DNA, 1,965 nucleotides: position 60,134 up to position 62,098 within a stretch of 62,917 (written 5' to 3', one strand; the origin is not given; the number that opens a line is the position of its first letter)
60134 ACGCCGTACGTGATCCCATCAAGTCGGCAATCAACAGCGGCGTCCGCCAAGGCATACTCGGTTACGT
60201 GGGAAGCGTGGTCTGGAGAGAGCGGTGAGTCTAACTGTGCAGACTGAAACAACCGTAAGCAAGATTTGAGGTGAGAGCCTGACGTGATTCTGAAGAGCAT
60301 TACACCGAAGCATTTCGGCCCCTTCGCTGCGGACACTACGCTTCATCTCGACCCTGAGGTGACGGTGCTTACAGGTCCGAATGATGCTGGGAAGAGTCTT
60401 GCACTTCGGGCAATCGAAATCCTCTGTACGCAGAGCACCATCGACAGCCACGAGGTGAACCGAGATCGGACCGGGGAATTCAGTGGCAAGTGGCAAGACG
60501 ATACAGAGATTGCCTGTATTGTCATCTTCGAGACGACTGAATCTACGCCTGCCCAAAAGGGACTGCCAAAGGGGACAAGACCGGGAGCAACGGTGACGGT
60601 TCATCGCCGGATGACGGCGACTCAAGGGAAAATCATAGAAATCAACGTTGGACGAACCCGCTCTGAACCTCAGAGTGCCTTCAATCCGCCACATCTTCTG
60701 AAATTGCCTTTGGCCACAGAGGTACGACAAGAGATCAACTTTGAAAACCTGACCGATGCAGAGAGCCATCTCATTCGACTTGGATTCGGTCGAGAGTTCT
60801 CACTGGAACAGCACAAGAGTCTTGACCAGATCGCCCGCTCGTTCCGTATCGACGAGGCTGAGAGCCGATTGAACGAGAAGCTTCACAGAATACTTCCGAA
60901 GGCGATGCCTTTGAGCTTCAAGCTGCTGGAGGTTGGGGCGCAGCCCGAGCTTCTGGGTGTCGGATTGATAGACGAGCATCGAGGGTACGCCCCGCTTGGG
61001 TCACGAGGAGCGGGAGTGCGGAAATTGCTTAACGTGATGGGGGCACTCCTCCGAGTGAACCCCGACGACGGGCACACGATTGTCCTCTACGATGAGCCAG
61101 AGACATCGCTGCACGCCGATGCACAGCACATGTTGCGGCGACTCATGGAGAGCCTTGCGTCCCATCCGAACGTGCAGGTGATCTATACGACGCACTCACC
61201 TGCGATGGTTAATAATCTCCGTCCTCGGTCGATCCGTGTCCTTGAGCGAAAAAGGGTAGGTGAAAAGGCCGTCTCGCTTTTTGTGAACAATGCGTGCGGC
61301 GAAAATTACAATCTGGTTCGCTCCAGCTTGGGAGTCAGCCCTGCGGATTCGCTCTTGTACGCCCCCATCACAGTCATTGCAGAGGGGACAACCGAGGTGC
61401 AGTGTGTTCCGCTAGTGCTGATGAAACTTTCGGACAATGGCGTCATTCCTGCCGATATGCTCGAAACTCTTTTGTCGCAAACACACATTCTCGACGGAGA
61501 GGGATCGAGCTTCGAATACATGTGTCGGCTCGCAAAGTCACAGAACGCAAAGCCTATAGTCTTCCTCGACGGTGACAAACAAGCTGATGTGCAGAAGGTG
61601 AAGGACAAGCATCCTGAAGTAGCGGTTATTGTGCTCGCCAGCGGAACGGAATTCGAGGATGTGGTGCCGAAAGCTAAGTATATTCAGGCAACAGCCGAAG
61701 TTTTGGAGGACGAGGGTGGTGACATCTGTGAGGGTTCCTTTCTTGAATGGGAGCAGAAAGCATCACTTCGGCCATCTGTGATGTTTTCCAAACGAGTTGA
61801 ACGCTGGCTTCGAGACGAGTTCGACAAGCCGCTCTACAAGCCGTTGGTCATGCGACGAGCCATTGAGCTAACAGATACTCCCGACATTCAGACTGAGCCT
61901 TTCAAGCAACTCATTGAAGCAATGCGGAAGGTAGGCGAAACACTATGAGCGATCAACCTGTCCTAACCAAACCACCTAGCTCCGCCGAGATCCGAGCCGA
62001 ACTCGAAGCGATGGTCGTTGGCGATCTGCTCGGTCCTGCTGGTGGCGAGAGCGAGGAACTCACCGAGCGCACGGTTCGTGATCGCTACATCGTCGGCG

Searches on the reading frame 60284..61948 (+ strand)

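Call 53: search_protein_families(library=pfam, proteins=[window:60284-61948:+], max_evalue=0.001)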
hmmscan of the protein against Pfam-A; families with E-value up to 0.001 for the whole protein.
window:60284-61948:+ (554 aa): 5 families
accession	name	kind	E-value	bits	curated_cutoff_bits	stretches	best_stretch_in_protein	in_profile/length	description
PF13175.12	AAA_15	-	1.5e-26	94.3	32.1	2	225-309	291-374/374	AAA ATPase domain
PF13304.12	AAA_21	-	7.2e-21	76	27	2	191-310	177-304/304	AAA domain, putative AbiEii toxin, Type IV TA system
PF13476.12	AAA_23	-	1.5e-07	32.7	27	1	6-75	2-68/201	AAA domain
PF02463.25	SMC_N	-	1.4e-05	25.1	40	1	3-314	2-206/220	RecF/RecN/SMC N terminal domain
PF13514.12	AAA_27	-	2.2e-05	24.6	22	1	1-47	1-49/206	AAA domain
